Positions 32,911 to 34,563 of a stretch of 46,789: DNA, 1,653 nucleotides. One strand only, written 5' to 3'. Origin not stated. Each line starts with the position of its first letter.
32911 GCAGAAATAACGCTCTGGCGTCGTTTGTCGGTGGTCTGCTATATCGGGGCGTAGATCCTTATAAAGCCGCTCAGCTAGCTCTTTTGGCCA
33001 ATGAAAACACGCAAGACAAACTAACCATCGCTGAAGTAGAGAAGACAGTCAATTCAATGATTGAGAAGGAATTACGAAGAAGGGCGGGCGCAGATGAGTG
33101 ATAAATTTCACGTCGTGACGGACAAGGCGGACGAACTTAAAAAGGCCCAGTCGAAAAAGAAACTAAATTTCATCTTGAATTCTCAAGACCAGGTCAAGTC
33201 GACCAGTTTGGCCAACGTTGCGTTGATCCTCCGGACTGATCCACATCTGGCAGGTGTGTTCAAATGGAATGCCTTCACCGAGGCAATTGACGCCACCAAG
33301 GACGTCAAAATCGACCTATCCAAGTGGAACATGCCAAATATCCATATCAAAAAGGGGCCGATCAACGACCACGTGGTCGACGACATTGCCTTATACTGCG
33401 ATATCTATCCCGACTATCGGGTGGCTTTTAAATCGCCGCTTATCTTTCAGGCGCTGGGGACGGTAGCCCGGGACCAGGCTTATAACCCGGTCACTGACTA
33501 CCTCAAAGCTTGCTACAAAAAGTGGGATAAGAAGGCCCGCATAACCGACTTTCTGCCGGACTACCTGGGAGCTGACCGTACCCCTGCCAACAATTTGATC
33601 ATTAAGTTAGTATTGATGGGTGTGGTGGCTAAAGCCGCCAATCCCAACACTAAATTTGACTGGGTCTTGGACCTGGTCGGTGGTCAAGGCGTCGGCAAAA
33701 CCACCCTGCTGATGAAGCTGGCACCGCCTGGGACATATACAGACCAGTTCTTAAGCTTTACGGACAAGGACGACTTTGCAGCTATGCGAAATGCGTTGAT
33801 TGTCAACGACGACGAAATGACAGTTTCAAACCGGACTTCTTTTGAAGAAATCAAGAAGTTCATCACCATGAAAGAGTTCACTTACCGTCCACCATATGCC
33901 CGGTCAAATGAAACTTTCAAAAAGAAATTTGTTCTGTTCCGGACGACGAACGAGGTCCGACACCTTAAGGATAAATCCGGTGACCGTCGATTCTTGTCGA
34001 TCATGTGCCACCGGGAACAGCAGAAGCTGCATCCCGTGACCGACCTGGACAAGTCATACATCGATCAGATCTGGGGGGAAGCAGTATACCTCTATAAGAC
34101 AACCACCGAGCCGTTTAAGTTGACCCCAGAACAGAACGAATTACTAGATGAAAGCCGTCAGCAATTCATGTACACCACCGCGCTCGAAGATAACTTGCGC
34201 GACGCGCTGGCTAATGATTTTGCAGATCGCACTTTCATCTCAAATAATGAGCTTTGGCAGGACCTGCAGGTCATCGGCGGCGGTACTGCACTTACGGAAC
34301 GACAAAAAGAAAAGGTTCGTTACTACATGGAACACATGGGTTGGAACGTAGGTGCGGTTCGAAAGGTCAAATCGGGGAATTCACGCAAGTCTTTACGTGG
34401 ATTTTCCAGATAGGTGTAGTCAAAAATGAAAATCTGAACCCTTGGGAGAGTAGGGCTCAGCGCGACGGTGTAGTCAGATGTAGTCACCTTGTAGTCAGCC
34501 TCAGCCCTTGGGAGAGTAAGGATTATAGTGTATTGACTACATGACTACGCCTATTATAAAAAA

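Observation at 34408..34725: Iteron-like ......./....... arrays directly after the primase/VirE gene: candidate origin of replication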

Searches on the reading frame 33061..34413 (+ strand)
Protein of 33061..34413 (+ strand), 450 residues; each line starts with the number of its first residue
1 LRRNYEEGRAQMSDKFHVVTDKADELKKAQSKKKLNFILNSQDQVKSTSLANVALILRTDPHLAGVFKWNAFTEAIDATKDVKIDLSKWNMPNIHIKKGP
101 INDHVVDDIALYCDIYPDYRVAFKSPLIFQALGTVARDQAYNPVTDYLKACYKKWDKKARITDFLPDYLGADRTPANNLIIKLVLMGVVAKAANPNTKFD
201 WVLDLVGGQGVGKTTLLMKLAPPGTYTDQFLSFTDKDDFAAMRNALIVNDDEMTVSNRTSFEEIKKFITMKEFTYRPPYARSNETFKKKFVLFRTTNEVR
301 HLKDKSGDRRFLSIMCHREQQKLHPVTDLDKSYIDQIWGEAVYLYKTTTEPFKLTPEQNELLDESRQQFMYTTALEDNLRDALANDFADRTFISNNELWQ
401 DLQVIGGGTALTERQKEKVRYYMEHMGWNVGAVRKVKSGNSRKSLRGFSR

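Call 10: search_protein_families(library=phrogs, proteins=[window:33061-34413:+])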
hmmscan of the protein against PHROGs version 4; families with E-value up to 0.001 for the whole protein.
window:33061-34413:+ (450 aa): 9 families
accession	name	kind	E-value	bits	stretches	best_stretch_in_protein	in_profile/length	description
phrog_1313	-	DNA, RNA and nucleotide metabolism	7.4e-149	498.3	1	12-449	116-553/568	DNA helicase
phrog_256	-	DNA, RNA and nucleotide metabolism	6.6e-70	237.6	1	9-391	346-709/798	DNA helicase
phrog_15962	-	DNA, RNA and nucleotide metabolism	2.7e-45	155.9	1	19-427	377-778/835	DNA primase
phrog_16593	-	DNA, RNA and nucleotide metabolism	3.7e-25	89.4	1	130-341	490-697/823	DNA primase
phrog_2249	-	DNA, RNA and nucleotide metabolism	2.6e-20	73.7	1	120-435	455-762/802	DNA primase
phrog_36873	-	DNA, RNA and nucleotide metabolism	4.1e-20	72.1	1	132-428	481-763/1082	DNA helicase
phrog_4630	-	DNA, RNA and nucleotide metabolism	1.3e-10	41.6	1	135-318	176-367/581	DNA primase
phrog_1829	-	DNA, RNA and nucleotide metabolism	2.7e-09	36.7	1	152-343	462-649/772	DNA primase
phrog_1156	-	DNA, RNA and nucleotide metabolism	3.3e-06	26.9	1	197-444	555-819/855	DNA primase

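Call 38: search_dna_similar(query=window:33061-34413:+, collection=phages, mode=protein, max_rows=40)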
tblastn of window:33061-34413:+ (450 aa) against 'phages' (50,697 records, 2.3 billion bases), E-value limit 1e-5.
Records with a match: 681; places in all: 681; records where one place covers at least 80% of the query: 243.
Best place of each record, by identity: 90-95% 2; <60% 679.
By first word of the organism name: Streptococcus 124; Bacteroides 105; Staphylococcus 87; Xanthomonas 36; Leuconostoc 35; Bacteriophage 25; Paenibacillus 24; Phocaeicola 24; Rhodobacter 23; Corynebacterium 15; and 65 more.
By host as written in the record: - 50; Staphylococcus aureus 34; Rhodobacter capsulatus YW1 23; Xanthomonas oryzae pv. oryzae 14; Corynebacterium xerosis 13; Bacteroides thetaiotaomicron VPI-5482 10; Paenibacillus larvae 2017 10; Bacteroides thetaiotaomicron DA638 8; and 348 more.
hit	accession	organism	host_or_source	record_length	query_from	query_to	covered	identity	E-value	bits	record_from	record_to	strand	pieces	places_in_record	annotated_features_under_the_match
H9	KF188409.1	Lactobacillus phage phiJB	-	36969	1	450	100%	93.1%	0e+0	884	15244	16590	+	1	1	hypothetical protein | bifunctional DNA primase/polymerase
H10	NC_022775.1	Lactobacillus phage phiJB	-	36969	1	450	100%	93.1%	0e+0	884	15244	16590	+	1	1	DNA helicase | DNA polymerase/primase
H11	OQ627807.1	Lactobacillus phage S193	Lactobacillus helveticus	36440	8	450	98%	49.6%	1e-128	416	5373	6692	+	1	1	hypothetical protein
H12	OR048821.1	Lactobacillus phage LFP01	Limosilactobacillus fermentum IMAU32646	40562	37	448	92%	46.0%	2e-107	354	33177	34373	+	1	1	hypothetical protein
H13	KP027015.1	Lactobacillus phage LfeSau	Lactobacillus fermentum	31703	32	434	90%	44.3%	7e-93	313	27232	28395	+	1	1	hypothetical protein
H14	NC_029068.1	Lactobacillus phage LfeSau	Lactobacillus fermentum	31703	32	434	90%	44.3%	7e-93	313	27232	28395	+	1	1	DNA helicase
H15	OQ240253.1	Latilactobacillus phage TMW 1.706 P1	Latilactobacillus curvatus TMW 1.706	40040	2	425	94%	42.1%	2e-88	300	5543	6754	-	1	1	DNA helicase | DNA primase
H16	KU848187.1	Lactobacillus phage PLE2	Lactobacillus casei BL23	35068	9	425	93%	41.5%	2e-90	305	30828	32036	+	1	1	helicase | hypothetical protein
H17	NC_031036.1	Lactobacillus phage PLE2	Lactobacillus casei BL23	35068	9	425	93%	41.5%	2e-90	305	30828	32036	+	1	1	DNA helicase | DNA polymerase/primase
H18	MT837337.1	Bacteriophage sp.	human fecal samples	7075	2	404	90%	42.7%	1e-97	326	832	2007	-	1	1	record has no annotation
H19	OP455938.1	Latilactobacillus phage TMW 1.1397 P1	Latilactobacillus sakei TMW 1.1397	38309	19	425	90%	41.6%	7e-86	292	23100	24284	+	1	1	helicase | replication protein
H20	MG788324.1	Lactobacillus phage PM411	Lactobacillus plantarum PM411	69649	21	398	84%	42.1%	3e-88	299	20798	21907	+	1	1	hypothetical protein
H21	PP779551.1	Lactiplantibacillus phage H1-Guo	Lactiplantibacillus plantarum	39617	21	398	84%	41.8%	6e-87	295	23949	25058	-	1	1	helicase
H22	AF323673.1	Lactococcus phage bIL312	Lactococcus lactis IL1403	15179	1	383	85%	37.8%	2e-72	253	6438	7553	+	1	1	orf15: helicase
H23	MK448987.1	Streptococcus phage Javan576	Streptococcus suis LS2Z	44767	37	399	81%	39.7%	6e-67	238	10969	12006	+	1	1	hypothetical protein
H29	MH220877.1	Oenococcus phage phiOE33PA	Oenococcus oeni IOEBS277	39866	44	385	76%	41.5%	2e-74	259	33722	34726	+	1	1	helicase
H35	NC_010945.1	Streptococcus phage PH15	Streptococcus gordonii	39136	37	376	76%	40.3%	7e-68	240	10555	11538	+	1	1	DNA helicase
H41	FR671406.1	Streptococcus phage 040922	Streptococcus pneumoniae, strain 04-0922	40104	38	376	75%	40.1%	4e-67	238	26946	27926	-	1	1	VirE domain protein | HMMPfam hit to PF05272, VirE, score 9.3e-75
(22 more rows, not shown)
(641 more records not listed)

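Call 39: get_annotated_region(hit=H11, flank=1500)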
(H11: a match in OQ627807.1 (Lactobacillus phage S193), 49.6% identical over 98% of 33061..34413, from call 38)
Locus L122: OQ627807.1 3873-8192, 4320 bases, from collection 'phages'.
description: Lactobacillus phage S193, complete genome.
organism: Lactobacillus phage S193 (NCBI taxid 3035949)
taxonomy: Viruses; Duplodnaviria; Heunggongvirae; Uroviricota; Caudoviricetes
host: Lactobacillus helveticus; source: Grana cheese natural whey starter; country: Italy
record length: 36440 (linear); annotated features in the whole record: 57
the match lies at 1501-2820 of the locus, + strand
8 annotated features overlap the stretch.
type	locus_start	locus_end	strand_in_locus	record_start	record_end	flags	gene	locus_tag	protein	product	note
CDS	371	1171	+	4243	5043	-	-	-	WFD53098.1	bifunctional DNA primase/polymerase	similar to phiJB_00021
CDS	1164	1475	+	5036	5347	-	-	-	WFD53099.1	putative transcriptional regulator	similar to BN107_000054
CDS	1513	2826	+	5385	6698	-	-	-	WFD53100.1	hypothetical protein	similar to phiJB_00022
CDS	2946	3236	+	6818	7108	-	-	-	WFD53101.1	histone H3-lysine(27) N-trimethyltransferase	similar to CCAM_LOCUS150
CDS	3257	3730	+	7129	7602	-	-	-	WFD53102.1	hypothetical protein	similar to BN107_000057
CDS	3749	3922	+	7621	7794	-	-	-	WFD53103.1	hypothetical protein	similar to BN107_000058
CDS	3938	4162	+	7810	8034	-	-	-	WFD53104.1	hypothetical protein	similar to BN107_000059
CDS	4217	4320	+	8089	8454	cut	-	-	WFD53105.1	restriction nuclease superfamily protein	similar to BN107_000060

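Call 40: get_annotated_region(hit=H12, flank=1500)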
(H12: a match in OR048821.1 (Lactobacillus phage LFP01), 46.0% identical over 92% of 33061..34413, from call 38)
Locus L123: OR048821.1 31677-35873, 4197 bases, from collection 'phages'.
description: Lactobacillus phage LFP01, complete genome.
organism: Lactobacillus phage LFP01 (NCBI taxid 3051505)
taxonomy: Viruses; Duplodnaviria; Heunggongvirae; Uroviricota; Caudoviricetes
host: Limosilactobacillus fermentum IMAU32646; source: dairy; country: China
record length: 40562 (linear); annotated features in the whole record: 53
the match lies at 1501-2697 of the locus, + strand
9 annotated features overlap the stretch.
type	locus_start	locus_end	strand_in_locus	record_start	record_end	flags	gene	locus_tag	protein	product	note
CDS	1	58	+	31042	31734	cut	-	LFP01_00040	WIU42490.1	ATP-binding protein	-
CDS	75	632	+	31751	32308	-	-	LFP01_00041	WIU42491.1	hypothetical protein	-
CDS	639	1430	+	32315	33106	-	-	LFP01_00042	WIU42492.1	bifunctional DNA primase/polymerase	-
CDS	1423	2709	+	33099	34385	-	-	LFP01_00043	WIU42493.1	hypothetical protein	-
CDS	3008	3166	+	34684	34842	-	-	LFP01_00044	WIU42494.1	hypothetical protein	-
CDS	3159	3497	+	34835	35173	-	-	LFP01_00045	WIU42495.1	hypothetical protein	-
CDS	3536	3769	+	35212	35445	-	-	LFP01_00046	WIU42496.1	hypothetical protein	-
CDS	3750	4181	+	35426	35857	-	-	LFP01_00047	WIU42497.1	hypothetical protein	-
CDS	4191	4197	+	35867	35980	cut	-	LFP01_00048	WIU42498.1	hypothetical protein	-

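Call 41: get_annotated_region(hit=H14, flank=1500)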
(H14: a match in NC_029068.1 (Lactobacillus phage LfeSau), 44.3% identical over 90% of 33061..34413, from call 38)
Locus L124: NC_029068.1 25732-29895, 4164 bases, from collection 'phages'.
description: Lactobacillus phage LfeSau, complete genome.
organism: Lactobacillus phage LfeSau (NCBI taxid 1567453)
taxonomy: Viruses; Duplodnaviria; Heunggongvirae; Uroviricota; Caudoviricetes
host: Lactobacillus fermentum; source: fermented vegetable; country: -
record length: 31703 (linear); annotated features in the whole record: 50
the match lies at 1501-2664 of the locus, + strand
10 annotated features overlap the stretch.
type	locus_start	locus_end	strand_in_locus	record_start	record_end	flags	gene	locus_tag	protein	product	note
CDS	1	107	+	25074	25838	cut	-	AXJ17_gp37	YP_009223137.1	Sak4-like ssDNA annealing protein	-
CDS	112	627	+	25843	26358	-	-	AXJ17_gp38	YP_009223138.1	single strand DNA binding protein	-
CDS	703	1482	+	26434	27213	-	-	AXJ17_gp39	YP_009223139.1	DNA polymerase/primase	-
CDS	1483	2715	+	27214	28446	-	-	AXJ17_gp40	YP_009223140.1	DNA helicase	-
CDS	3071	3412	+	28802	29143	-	-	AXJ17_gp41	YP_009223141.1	Holliday junction resolvase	-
CDS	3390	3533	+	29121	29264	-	-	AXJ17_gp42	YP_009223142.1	hypothetical protein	-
CDS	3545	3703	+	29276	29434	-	-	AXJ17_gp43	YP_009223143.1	hypothetical protein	-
CDS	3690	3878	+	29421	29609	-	-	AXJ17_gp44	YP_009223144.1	hypothetical protein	-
CDS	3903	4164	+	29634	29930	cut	-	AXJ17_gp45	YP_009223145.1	hypothetical protein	-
CDS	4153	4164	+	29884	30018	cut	-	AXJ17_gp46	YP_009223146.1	hypothetical protein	-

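Call 42: get_annotated_region(hit=H17, flank=1500)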
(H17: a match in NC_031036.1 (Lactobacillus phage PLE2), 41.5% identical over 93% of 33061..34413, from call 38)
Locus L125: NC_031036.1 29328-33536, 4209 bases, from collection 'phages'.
description: Lactobacillus phage PLE2, complete genome.
organism: Lactobacillus phage PLE2 (NCBI taxid 1815511)
taxonomy: Viruses; Duplodnaviria; Heunggongvirae; Uroviricota; Caudoviricetes; Pleeduovirus; Pleeduovirus PLE2
host: Lactobacillus casei BL23; source: -; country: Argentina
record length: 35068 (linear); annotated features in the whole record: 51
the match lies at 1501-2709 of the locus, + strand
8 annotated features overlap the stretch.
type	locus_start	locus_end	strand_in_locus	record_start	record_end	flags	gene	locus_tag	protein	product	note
CDS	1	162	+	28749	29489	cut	-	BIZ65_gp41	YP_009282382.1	Sak4-like ssDNA annealing protein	NTP binding domain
CDS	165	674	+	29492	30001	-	-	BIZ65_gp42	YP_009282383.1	single strand DNA binding protein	-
CDS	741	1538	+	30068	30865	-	-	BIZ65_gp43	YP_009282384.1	DNA polymerase/primase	DNA Primase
CDS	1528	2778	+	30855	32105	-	-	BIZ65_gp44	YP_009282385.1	DNA helicase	-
CDS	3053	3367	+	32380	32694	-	-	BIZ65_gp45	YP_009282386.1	Holliday junction resolvase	-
CDS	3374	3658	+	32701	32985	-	-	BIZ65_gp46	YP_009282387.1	RNA polymerase beta subunit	-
CDS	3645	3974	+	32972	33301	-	-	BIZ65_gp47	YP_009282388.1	hypothetical protein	-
CDS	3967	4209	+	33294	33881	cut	-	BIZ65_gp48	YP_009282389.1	HNH endonuclease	-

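Call 43: get_annotated_region(hit=H15, flank=1500)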
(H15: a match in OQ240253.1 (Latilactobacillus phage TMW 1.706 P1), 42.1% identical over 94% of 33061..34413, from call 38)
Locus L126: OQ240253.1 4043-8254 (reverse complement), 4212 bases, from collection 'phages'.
description: Latilactobacillus phage TMW 1.706 P1, complete genome.
organism: Latilactobacillus phage TMW 1.706 P1 (NCBI taxid 3027591)
taxonomy: Viruses; Duplodnaviria; Heunggongvirae; Uroviricota; Caudoviricetes
host: Latilactobacillus curvatus TMW 1.706; source: virions isolated from purified post-induction lysate of Latilactobacillus curvatus TMW 1.706; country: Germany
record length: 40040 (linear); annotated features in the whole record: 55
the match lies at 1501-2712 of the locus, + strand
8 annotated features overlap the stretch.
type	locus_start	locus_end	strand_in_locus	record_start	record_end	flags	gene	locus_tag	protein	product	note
CDS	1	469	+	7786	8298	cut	-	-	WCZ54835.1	hypothetical protein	-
CDS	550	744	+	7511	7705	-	-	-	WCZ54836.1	hypothetical protein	-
CDS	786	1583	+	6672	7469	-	-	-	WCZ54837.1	DNA primase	-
CDS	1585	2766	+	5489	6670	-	-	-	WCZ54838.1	DNA helicase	-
CDS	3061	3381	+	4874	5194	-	-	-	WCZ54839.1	putative transcriptional regulator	-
CDS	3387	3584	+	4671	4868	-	-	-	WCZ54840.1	hypothetical protein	-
CDS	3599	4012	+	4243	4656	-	-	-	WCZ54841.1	hypothetical protein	-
CDS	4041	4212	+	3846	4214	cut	-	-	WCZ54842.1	hypothetical protein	-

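Call 44: get_annotated_region(hit=H22, flank=1500)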
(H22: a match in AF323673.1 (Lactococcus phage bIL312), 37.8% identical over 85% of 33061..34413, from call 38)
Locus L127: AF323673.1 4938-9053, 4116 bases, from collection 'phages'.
description: Bacteriophage bIL312, complete genome.
organism: Lactococcus phage bIL312 (NCBI taxid 151539)
taxonomy: Viruses
host: Lactococcus lactis IL1403; source: -; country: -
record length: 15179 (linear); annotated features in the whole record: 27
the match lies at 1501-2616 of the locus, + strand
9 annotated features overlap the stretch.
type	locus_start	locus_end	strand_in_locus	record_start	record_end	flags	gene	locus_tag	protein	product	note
CDS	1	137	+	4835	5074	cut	orf10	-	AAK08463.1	Orf10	-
CDS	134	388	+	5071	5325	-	orf11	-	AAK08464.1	Orf11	-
CDS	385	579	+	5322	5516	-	orf12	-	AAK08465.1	Orf12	-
CDS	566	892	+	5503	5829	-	orf13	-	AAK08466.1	Orf13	-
CDS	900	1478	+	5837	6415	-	orf14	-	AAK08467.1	Orf14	-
CDS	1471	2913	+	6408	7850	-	orf15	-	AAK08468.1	helicase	-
CDS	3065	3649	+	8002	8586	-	orf16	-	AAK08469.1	Orf16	-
CDS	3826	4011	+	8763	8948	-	orf17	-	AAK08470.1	Orf17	-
CDS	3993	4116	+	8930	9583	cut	orf18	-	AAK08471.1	Orf18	-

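Call 45: get_annotated_region(hit=H35, flank=1500)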
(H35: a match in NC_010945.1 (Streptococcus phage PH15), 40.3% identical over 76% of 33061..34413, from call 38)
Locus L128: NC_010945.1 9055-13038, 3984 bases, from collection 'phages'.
description: Streptococcus phage PH15, complete genome.
organism: Streptococcus phage PH15 (NCBI taxid 537874)
taxonomy: Viruses; Duplodnaviria; Heunggongvirae; Uroviricota; Caudoviricetes; Aliceevansviridae
host: Streptococcus gordonii; source: -; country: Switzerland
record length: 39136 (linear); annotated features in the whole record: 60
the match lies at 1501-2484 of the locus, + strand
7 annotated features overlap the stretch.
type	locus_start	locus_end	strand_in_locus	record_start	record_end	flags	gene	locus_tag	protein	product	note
CDS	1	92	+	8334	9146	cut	-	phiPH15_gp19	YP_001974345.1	Sak4-like ssDNA annealing protein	ORF19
CDS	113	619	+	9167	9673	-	-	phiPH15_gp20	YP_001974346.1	single strand DNA binding protein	ORF20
CDS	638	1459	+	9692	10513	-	-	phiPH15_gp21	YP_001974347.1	DNA polymerase/primase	ORF21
CDS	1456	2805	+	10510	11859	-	-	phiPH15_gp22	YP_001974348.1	DNA helicase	ORF22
CDS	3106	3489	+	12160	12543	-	-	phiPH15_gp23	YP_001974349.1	hypothetical protein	ORF23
CDS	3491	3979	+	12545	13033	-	-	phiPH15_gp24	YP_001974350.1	MazG-like pyrophosphatase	ORF24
CDS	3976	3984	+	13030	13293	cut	-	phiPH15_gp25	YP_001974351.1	DUF3310 domain-containing protein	ORF25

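Call 46: get_annotated_region(hit=H29, flank=1500)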
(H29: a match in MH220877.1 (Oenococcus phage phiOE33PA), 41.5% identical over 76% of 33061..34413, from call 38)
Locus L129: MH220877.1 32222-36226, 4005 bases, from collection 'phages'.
description: Oenococcus phage phiOE33PA, complete genome.
organism: Oenococcus phage phiOE33PA (NCBI taxid 2201414)
taxonomy: Viruses; Duplodnaviria; Heunggongvirae; Uroviricota; Caudoviricetes
host: Oenococcus oeni IOEBS277; source: -; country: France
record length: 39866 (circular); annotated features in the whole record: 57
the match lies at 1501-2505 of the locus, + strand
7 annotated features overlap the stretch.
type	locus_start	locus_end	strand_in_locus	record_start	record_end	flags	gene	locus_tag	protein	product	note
CDS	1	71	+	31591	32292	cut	-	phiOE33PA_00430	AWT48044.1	NTP-binding protein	-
CDS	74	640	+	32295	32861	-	-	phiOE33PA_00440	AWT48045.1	hypothetical protein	-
CDS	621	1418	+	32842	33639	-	-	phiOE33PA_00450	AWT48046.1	DNA primase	-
CDS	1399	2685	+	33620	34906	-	-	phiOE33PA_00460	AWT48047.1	helicase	-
CDS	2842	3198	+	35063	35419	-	-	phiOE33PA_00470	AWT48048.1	VRR-NUC domain-containing protein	-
CDS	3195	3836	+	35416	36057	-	-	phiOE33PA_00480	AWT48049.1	hypothetical protein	-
CDS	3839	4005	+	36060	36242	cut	-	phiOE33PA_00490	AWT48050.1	hypothetical protein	-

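Call 63: search_protein_families(library=pfam, proteins=[window:33061-34413:+], max_evalue=0.01)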
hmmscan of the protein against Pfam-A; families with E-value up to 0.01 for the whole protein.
window:33061-34413:+ (450 aa): 2 families
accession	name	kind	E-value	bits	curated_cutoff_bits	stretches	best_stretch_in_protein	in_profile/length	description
PF05272.17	VapE-like_dom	-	1.4e-63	214.7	25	1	149-370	2-216/217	Virulence-associated protein E-like domain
PF19263.5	DUF5906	-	3.3e-09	37.8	27.6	1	205-310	1-114/114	Family of unknown function (DUF5906)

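Call 64: search_solved_structures(query=window:33061-34413:+, max_evalue=0.01, show_alignments=1)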
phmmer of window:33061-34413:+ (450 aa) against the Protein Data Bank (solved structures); distinct sequences matched with E-value up to 0.01: 1.
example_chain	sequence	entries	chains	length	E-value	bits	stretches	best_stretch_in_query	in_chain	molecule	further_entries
7pds_A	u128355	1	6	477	1e-30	110.4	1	40-367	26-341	Similar to D. nodosus vapE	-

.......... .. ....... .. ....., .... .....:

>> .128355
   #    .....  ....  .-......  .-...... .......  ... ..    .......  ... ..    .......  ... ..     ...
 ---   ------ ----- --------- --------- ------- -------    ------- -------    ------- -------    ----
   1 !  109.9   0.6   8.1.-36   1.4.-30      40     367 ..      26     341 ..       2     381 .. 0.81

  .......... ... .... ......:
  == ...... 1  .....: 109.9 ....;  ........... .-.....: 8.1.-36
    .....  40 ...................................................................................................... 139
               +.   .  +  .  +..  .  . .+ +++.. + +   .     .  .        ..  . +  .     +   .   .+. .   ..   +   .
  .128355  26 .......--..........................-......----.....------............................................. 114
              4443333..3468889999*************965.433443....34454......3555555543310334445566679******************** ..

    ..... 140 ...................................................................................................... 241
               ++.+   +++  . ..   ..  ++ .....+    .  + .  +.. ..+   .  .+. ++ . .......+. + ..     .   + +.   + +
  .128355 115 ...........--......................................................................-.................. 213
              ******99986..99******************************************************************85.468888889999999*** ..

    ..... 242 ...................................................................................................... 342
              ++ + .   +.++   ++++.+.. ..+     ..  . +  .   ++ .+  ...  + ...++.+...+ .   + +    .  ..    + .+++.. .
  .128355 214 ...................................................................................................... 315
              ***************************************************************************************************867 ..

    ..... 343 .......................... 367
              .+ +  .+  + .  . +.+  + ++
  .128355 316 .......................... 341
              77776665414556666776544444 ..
